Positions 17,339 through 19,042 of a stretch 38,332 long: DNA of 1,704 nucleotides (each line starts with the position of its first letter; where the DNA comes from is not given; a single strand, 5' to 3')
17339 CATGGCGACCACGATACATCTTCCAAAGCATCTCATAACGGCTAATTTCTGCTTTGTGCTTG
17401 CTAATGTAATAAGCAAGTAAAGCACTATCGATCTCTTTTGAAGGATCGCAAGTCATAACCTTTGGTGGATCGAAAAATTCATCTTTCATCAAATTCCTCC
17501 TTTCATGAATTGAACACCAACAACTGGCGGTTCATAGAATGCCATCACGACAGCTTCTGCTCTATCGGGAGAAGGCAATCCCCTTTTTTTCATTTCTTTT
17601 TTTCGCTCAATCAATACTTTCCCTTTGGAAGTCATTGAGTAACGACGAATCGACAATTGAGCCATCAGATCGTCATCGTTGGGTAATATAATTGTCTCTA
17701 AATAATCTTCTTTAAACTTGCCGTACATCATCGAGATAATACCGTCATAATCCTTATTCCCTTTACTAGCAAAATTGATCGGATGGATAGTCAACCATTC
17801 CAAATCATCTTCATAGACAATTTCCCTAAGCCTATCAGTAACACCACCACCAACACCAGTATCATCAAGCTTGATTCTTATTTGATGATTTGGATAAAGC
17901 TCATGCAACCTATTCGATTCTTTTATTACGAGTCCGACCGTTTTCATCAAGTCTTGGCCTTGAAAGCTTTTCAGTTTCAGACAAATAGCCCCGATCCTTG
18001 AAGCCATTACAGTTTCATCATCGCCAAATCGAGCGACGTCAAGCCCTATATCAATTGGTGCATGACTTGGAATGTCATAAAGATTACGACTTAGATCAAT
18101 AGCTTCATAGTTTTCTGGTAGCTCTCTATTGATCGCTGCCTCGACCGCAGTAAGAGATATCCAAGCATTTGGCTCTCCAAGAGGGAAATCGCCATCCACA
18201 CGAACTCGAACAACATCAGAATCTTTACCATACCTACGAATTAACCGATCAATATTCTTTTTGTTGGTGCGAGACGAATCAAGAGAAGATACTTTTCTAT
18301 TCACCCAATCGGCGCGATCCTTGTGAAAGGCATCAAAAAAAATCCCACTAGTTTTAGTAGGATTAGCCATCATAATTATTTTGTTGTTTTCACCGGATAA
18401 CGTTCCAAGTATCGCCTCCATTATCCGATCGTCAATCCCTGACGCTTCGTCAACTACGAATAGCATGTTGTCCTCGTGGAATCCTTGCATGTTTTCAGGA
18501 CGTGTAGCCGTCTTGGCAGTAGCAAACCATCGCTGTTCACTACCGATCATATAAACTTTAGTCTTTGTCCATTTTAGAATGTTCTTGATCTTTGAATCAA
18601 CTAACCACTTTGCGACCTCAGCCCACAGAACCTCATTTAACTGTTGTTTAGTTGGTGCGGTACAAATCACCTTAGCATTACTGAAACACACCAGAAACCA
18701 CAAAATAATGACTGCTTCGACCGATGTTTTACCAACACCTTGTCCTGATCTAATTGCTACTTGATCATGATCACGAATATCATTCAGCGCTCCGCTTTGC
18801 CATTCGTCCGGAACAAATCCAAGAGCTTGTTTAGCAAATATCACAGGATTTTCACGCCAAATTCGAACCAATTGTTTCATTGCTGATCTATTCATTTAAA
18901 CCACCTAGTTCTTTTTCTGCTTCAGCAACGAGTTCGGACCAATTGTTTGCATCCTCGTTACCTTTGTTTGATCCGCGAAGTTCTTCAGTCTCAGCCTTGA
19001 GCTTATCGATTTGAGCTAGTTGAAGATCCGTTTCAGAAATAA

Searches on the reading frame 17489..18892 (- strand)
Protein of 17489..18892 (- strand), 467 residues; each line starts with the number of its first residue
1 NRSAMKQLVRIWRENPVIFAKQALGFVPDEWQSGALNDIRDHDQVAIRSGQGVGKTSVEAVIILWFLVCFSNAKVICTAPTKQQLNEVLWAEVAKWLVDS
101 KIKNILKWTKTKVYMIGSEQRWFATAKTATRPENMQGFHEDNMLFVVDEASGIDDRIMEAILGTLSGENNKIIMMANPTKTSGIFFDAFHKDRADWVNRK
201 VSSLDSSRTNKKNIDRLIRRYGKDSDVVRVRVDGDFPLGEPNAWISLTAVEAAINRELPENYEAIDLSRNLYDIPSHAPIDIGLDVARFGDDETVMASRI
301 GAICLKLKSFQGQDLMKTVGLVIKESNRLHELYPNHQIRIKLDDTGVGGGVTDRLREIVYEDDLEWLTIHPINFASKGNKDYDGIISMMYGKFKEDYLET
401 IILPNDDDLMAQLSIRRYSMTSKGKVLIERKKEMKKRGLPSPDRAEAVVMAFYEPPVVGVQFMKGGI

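Call 75: search_dna_similar(query=window:17489-18892:-, collection=phages, mode=protein, max_rows=12)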
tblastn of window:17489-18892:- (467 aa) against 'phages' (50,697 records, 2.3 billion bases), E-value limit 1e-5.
Records with a match: 291; places in all: 291; records where one place covers at least 80% of the query: 155.
Best place of each record, by identity: <60% 291.
By first word of the organism name: Microbacterium 30; Arthrobacter 29; Escherichia 29; Acinetobacter 29; Streptomyces 22; Clostridium 18; Salmonella 17; Xanthomonas 16; Liberibacter 14; Pseudomonas 11; and 34 more.
By host as written in the record: - 35; Arthrobacter sp. ATCC 21022 26; Acinetobacter baumannii 15; Escherichia coli 10; Streptomyces griseus ATCC 10137 10; Microbacterium foliorum NRRL B-24224 SEA 9; Microbacterium foliorum NRRL B-24224 8; Clostridium perfringens 7; and 99 more.
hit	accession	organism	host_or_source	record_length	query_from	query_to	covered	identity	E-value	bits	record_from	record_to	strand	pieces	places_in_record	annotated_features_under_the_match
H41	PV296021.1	Enterococcus phage fHoEfm07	Enterococcus faecium #5864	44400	7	462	98%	58.6%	2e-167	528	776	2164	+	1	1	hypothetical protein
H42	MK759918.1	Bacillus phage vB_BtS_B83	Bacillus thuringiensis VKM B-83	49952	5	452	96%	58.5%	7e-146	466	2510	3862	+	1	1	terminase large subunit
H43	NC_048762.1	Bacillus phage vB_BtS_B83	Bacillus thuringiensis VKM B-83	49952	5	452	96%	58.5%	7e-146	466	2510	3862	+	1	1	DEAD/DEAH box helicase family protein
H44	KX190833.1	Bacillus phage vB_BtS_BMBtp14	Bacillus thuringiensis BGSC 4AJ1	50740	5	452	96%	56.7%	9e-144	460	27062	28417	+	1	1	terminase B protein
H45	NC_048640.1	Bacillus phage vB_BtS_BMBtp14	Bacillus thuringiensis BGSC 4AJ1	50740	5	452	96%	56.7%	9e-144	460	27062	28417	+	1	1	DEAD/DEAH box helicase family protein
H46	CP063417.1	Parageobacillus phage JGon-2020a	Parageobacillus thermoglucosidasius 23.6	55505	3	456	97%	50.3%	5e-128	415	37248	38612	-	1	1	record has no annotation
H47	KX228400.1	Clostridium phage CDKM15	Clostridium difficile strain CD105HE1 ...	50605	4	466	99%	48.3%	1e-118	388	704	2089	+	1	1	terminase large subunit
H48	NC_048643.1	Clostridium phage CDKM15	Clostridium difficile strain CD105HE1 ...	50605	4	466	99%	48.3%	1e-118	388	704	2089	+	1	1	DEAD/DEAH box helicase family protein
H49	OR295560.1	Clostridioides phage phiCD508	Clostridioides difficile LCUS 0508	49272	4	466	99%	48.3%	2e-117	384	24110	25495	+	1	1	hypothetical protein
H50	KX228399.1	Clostridium phage CDKM9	Clostridium difficile strain CD105HE1 ...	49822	4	466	99%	48.3%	2e-117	384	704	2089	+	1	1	terminase large subunit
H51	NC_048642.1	Clostridium phage CDKM9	Clostridium difficile strain CD105HE1 ...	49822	4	466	99%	48.3%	2e-117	384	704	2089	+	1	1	DEAD/DEAH box helicase family protein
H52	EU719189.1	Clostridioides phage phiCD27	Clostridioides difficile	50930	4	466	99%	48.3%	2e-117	384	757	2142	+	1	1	putative terminase B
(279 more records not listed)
